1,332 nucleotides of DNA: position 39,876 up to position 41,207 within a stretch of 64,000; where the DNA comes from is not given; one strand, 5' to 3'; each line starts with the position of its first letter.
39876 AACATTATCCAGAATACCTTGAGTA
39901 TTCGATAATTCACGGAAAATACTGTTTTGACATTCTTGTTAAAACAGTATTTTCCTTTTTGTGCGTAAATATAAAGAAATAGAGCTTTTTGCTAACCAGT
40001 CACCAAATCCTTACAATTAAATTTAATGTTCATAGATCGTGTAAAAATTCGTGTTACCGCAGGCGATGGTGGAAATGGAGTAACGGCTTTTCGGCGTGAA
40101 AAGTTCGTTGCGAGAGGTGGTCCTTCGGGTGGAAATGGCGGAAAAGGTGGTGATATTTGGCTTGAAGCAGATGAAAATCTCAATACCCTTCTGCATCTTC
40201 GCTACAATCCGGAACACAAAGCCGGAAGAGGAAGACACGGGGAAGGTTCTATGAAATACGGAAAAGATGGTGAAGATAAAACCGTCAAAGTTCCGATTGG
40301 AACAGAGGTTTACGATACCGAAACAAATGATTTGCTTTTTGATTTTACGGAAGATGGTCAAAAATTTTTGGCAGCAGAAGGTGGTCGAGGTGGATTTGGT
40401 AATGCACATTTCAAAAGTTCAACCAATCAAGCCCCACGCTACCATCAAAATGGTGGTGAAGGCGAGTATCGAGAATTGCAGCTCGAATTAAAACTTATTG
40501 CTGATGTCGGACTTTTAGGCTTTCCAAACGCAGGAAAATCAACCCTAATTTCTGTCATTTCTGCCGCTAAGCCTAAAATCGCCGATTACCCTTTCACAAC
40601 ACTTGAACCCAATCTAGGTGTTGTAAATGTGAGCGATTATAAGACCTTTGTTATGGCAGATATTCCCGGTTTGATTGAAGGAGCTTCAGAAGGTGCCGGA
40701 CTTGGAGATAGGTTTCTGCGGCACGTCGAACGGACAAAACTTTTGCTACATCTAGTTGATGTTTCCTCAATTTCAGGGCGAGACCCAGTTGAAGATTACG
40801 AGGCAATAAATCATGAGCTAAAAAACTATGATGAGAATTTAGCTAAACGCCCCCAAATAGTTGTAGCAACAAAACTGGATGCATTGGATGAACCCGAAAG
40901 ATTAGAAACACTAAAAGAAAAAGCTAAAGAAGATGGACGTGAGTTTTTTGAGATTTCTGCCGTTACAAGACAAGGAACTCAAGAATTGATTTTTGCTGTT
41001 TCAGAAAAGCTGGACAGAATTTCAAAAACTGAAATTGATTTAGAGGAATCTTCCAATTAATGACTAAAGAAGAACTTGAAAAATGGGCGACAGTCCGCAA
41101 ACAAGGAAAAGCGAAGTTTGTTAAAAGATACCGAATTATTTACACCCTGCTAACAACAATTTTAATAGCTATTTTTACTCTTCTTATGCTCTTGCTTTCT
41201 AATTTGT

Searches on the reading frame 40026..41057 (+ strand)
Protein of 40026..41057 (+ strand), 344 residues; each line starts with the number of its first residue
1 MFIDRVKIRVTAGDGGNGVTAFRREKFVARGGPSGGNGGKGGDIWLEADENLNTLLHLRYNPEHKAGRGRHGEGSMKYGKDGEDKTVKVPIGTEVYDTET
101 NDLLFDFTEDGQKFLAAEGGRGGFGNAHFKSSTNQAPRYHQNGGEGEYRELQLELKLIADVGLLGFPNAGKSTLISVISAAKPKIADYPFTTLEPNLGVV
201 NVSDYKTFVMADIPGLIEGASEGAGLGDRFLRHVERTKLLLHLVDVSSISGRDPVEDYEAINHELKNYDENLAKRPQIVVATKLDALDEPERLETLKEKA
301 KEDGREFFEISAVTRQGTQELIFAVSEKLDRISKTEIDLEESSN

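Call 7: find_related_loci(query=window:40026-41057:+, collection=genome_contigs, flank=3000)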
Query window:40026-41057:+ (344 aa) in genome_contigs; peptide patterns used: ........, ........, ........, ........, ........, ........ (x = any residue, [..] = any of these).
600 stretches matched a pattern (row limit reached: there are more); 588 encode a relative of the query (tblastn E <= 1e-3); the best 80 are kept; 80 distinct loci.
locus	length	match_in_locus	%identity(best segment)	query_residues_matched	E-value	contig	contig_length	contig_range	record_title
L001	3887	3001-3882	93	1-294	2e-178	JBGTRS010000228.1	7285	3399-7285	MAG: Pyrinomonadaceae bacterium isolate WDNA12_bin.13.strict NODE_228_length_7285_cov_3.347994, whole genome shotgun seq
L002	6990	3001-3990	55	2-329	9e-105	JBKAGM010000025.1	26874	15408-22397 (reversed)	MAG: Gammaproteobacteria bacterium isolate Ske_MAG16 Ske_MAG16_0025, whole genome shotgun sequence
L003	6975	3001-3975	55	2-333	4e-102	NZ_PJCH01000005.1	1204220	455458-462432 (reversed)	Hyphococcus luteus strain SY-3-19 5, whole genome shotgun sequence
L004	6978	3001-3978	55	2-331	1e-101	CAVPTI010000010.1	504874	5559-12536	MAG: uncultured Alphaproteobacteria bacterium isolate MFD00032.bin.2.233 genome assembly, contig: contig_24299, whole ge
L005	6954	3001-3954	56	2-322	4e-101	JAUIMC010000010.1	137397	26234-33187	MAG: Alphaproteobacteria bacterium isolate Co_bin.76 NODE_1301_length_137397_cov_1.761638, whole genome shotgun sequence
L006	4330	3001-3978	54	1-332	2e-101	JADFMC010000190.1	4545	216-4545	MAG: Candidatus Neomarinimicrobiota bacterium isolate B56T1L10 B56T1L10_NODE36331, whole genome shotgun sequence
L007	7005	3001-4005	54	2-344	6e-100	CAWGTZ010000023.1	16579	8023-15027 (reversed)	MAG: uncultured Alphaproteobacteria bacterium isolate MFD09779.bin.1.252 genome assembly, contig: contig_91453, whole ge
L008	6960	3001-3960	53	2-325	4e-99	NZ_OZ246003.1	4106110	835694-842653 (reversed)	MAG: Oricola sp. isolate 866c620e-866c-4394-a57f-49e10fde1cb9 chromosome 1, complete sequence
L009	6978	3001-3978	53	2-331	6e-99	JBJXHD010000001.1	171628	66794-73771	MAG: Hyphomicrobium sp. isolate F1F2.bin.119 k127_2044000, whole genome shotgun sequence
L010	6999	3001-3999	53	2-338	3e-98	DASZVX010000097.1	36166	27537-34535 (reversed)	MAG TPA_asm: Hyphomicrobium sp. isolate SMAG_U6142 k141_382253, whole genome shotgun sequence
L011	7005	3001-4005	53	2-342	3e-98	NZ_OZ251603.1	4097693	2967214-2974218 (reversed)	Hyphomicrobium sp. 1Nfss2.1 chromosome HNF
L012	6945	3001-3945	57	2-320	3e-98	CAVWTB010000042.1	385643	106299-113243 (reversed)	MAG: uncultured Alphaproteobacteria bacterium isolate MFD05454.bin.2.245 genome assembly, contig: contig_29993, whole ge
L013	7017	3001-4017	52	2-344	4e-98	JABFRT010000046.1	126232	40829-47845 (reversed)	MAG: Hyphomicrobium sp. isolate P-RSF-NP-07 c_000000000179, whole genome shotgun sequence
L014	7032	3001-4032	53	2-340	4e-97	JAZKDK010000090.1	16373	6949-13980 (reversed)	MAG: Pseudomonadota bacterium isolate DC_HB_01_SPN181219-bin047 DCHB01SPN_B047_0_000000000090, whole genome shotgun sequ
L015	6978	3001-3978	53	2-331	4e-97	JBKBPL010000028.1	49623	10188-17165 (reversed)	MAG: Hyphomicrobiaceae bacterium isolate 21H_026.bin.21 NODE_795_length_49623_cov_9.081936, whole genome shotgun sequenc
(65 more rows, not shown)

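Call 15: find_encoding_contigs(protein=window:40026-41057:+, flank=3000, max_places=10)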
Protein window:40026-41057:+ (344 aa): no gene with exactly this product is on record in the collection.

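Call 16: find_homologous_proteins(query=window:40026-41057:+, max_evalue=1e-80)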
Query window:40026-41057:+ (344 aa): 7985 proteins with E <= 1e-80 among 8000 candidates; the best 120 are listed.
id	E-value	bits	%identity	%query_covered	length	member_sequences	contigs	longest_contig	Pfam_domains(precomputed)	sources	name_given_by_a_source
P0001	5.3e-225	764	100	100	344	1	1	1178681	PF01926.30,PF02421.25,PF01018.29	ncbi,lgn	-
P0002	9.2e-205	697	90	100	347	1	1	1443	PF01926.30,PF02421.25,PF01018.29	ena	-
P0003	6.6e-203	691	89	100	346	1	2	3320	PF01926.30,PF02421.25,PF01018.29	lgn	-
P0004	1.4e-200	684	88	100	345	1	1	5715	PF01926.30,PF02421.25,PF01018.29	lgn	-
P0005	6.4e-200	682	88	99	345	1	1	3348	PF01926.30,PF02421.25,PF01018.29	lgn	-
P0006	1.1e-199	681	88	98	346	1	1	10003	PF01926.30,PF02421.25,PF01018.29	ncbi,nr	ncbi:MAG: GTPase ObgE [Pyrinomonadaceae bacterium]|nr:GTPase ObgE [Pyrinomonadaceae bacterium]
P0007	3.3e-199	679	87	99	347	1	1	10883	PF01926.30,PF02421.25,PF01018.29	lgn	-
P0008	4.2e-198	676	87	99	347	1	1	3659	PF01926.30,PF02421.25,PF01018.29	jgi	jgi:GTPase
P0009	9.9e-198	674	87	100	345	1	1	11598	PF01926.30,PF02421.25,PF01018.29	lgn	-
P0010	1.0e-197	674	87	99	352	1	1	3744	PF01926.30,PF02421.25,PF01018.29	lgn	-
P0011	1.3e-197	674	87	99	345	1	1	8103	PF01926.30,PF02421.25,PF01018.29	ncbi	-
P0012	1.4e-197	674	87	99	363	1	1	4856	PF01926.30,PF02421.25,PF01018.29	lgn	-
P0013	4.5e-197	672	86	100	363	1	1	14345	PF01926.30,PF02421.25,PF01018.29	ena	-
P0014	1.6e-196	670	87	99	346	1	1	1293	PF01926.30,PF02421.25,PF01018.29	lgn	-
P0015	1.8e-196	670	87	99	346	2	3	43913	PF01926.30,PF02421.25,PF01018.29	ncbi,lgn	-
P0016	1.1e-195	668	87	98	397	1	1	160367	PF01926.30,PF02421.25,PF01018.29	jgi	-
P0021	1.7e-194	664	87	99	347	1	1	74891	PF01926.30,PF02421.25,PF01018.29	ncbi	-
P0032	2.8e-191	653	85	98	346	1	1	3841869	PF01926.30,PF02421.25,PF01018.29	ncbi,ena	-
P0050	2.1e-184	631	82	99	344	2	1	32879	PF01926.30,PF02421.25,PF01018.29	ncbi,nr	ncbi:MAG: GTPase ObgE [Aridibacter famidurans]|nr:GTPase ObgE [Aridibacter famidurans]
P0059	4.4e-183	626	82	98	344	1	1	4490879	PF01926.30,PF02421.25,PF01018.29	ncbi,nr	ncbi:MAG: GTPase ObgE [Acidobacteriota bacterium]|nr:MAG: GTPase ObgE [Acidobacteriota bacterium]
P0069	8.6e-181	619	81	99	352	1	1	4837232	PF01926.30,PF02421.25,PF01018.29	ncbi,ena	-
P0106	1.8e-176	604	79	98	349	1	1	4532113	PF01926.30,PF02421.25,PF01018.29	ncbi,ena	-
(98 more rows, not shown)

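Call 17: find_encoding_contigs(protein=P0016, flank=3500, max_places=2)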
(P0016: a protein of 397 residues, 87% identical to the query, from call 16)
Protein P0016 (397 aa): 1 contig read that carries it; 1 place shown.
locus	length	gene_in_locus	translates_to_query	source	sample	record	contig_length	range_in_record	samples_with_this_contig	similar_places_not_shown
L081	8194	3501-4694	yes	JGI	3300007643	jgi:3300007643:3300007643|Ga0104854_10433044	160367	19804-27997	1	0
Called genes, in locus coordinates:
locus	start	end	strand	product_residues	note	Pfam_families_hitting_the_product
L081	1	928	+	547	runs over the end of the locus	PF01145:Band_7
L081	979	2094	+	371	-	PF11199:DUF2891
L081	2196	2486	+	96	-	PF00829:Ribosomal_L21p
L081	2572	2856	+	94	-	PF01016:Ribosomal_L27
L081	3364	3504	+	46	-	-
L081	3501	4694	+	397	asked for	PF01018:GTP1_OBG, PF01926:MMR_HSR1, PF02421:FeoB_N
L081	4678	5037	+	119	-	-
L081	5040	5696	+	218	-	PF01467:CTP_transf_like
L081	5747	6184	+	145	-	PF02410:RsfS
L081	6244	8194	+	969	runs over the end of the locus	PF17900:Peptidase_M1_N, PF01433:Peptidase_M1, PF11838:ERAP1_C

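Call 18: find_encoding_contigs(protein=P0021, flank=3500, max_places=2)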
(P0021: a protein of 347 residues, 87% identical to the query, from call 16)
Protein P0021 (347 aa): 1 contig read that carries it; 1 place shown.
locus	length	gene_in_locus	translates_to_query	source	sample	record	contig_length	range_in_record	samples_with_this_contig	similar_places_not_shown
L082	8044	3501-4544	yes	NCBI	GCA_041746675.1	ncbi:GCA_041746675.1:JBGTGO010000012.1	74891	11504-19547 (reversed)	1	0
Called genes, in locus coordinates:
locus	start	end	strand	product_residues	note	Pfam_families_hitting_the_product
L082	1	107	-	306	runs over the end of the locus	PF04085:MreC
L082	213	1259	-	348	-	PF00022:Actin, PF06723:MreB_Mbl, PF00012:HSP70, PF11104:PilM_2 (faint), PF14450:FtsA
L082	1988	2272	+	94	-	PF00829:Ribosomal_L21p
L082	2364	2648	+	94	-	PF01016:Ribosomal_L27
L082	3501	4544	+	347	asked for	PF01018:GTP1_OBG, PF01926:MMR_HSR1, PF02421:FeoB_N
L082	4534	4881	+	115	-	-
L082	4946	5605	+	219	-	PF01467:CTP_transf_like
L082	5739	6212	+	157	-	PF02410:RsfS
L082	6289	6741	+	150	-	PF02590:SPOUT_MTase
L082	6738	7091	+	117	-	PF01258:zf-dskA_traR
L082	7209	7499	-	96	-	-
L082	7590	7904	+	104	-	PF00156:Pribosyltran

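Call 19: find_encoding_contigs(protein=P0032, flank=3500, max_places=2)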
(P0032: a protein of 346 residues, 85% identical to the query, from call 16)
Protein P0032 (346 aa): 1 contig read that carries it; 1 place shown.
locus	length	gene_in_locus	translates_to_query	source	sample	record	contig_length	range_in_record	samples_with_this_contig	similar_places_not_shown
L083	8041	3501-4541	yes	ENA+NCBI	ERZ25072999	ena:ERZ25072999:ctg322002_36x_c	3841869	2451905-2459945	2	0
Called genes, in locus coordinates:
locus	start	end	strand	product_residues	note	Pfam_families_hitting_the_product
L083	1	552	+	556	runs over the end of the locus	PF01145:Band_7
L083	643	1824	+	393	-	PF11199:DUF2891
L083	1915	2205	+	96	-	PF00829:Ribosomal_L21p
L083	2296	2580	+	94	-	PF01016:Ribosomal_L27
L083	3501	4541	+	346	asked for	PF01018:GTP1_OBG, PF01926:MMR_HSR1, PF02421:FeoB_N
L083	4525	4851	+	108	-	-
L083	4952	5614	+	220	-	PF01467:CTP_transf_like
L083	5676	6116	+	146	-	PF02410:RsfS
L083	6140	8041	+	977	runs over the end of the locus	PF17900:Peptidase_M1_N, PF01433:Peptidase_M1, PF11838:ERAP1_C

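Call 22: find_encoding_contigs(protein=P0059, flank=3500, max_places=2)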
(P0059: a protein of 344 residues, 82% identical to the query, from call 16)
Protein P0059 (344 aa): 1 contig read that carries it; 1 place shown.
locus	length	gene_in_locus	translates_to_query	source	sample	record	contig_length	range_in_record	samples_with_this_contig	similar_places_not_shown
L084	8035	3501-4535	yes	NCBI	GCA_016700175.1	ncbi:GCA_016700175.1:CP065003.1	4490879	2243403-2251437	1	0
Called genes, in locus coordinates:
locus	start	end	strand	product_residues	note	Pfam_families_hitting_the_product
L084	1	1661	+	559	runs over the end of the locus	PF01145:Band_7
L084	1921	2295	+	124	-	PF13366:PDDEXK_3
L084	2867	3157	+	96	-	PF00829:Ribosomal_L21p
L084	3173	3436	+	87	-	PF01016:Ribosomal_L27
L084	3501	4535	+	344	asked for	PF01018:GTP1_OBG, PF01926:MMR_HSR1, PF02421:FeoB_N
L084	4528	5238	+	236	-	PF01467:CTP_transf_like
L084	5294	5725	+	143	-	PF02410:RsfS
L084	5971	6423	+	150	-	PF02590:SPOUT_MTase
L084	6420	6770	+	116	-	PF21157:DksA_N (weak), PF01258:zf-dskA_traR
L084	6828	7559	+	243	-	PF18912:DZR_2 (weak), PF00156:Pribosyltran (weak)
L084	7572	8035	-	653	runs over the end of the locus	PF07995:GSDH, PF01839:FG-GAP (faint), PF13517:FG-GAP_3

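Call 23: find_encoding_contigs(protein=P0069, flank=3500, max_places=2)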
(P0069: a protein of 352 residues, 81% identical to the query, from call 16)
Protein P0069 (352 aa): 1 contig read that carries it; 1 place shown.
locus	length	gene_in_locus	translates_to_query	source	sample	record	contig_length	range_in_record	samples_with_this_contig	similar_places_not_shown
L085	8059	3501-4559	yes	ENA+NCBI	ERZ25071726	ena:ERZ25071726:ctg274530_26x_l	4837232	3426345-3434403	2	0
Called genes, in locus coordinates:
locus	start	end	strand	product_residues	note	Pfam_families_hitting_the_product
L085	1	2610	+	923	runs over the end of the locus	PF00912:Transgly, PF00905:Transpeptidase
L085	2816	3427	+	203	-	PF02525:Flavodoxin_2, PF03358:FMN_red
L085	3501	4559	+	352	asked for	PF01018:GTP1_OBG, PF01926:MMR_HSR1, PF02421:FeoB_N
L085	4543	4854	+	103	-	-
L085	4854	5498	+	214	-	PF01467:CTP_transf_like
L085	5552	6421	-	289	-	PF01609:DDE_Tnp_1, PF13612:DDE_Tnp_1_3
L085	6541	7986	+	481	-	PF01882:DUF58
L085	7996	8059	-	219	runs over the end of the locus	PF01427:Peptidase_M15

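Call 24: find_encoding_contigs(protein=P0106, flank=3500, max_places=2)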
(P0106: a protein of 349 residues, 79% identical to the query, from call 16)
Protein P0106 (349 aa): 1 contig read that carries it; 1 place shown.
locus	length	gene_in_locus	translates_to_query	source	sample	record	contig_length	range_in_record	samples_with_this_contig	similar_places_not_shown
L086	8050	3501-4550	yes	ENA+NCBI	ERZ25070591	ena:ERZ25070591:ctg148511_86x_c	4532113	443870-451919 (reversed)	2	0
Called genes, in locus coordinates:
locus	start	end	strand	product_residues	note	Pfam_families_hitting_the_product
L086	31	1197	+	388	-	PF03372:Exo_endo_phos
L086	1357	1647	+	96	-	PF00829:Ribosomal_L21p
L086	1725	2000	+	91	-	PF01016:Ribosomal_L27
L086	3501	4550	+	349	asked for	PF01018:GTP1_OBG, PF01926:MMR_HSR1, PF02421:FeoB_N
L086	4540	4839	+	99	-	-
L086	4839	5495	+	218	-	PF01467:CTP_transf_like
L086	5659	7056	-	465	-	PF18127:NAMPT_N, PF04095:NAPRTase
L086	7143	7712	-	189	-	-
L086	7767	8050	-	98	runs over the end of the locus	PF10021:PARG_cat_microb (weak)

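Call 75: find_encoding_contigs(protein=P0001, flank=1500, max_places=2)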
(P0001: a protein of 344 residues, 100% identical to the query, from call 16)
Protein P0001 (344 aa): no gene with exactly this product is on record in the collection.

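Call 77: find_encoding_contigs(protein=P0050, flank=2500, max_places=2)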
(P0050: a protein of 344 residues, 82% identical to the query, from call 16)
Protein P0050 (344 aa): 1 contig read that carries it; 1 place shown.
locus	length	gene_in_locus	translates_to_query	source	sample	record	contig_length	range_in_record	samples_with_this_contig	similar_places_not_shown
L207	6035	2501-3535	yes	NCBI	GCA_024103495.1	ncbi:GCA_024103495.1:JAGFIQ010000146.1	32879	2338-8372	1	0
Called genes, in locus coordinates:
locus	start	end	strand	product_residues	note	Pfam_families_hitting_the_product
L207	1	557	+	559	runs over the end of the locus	PF01145:Band_7, PF15975:Flot (weak)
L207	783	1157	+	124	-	PF13366:PDDEXK_3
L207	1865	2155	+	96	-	PF00829:Ribosomal_L21p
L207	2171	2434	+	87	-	PF01016:Ribosomal_L27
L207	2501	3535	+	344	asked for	PF01018:GTP1_OBG, PF01926:MMR_HSR1, PF02421:FeoB_N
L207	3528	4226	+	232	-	PF01467:CTP_transf_like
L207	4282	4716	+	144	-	PF02410:RsfS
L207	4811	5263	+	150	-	PF02590:SPOUT_MTase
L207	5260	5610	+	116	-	PF21157:DksA_N (weak), PF01258:zf-dskA_traR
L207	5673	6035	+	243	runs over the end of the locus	PF18912:DZR_2 (weak), PF00156:Pribosyltran (weak)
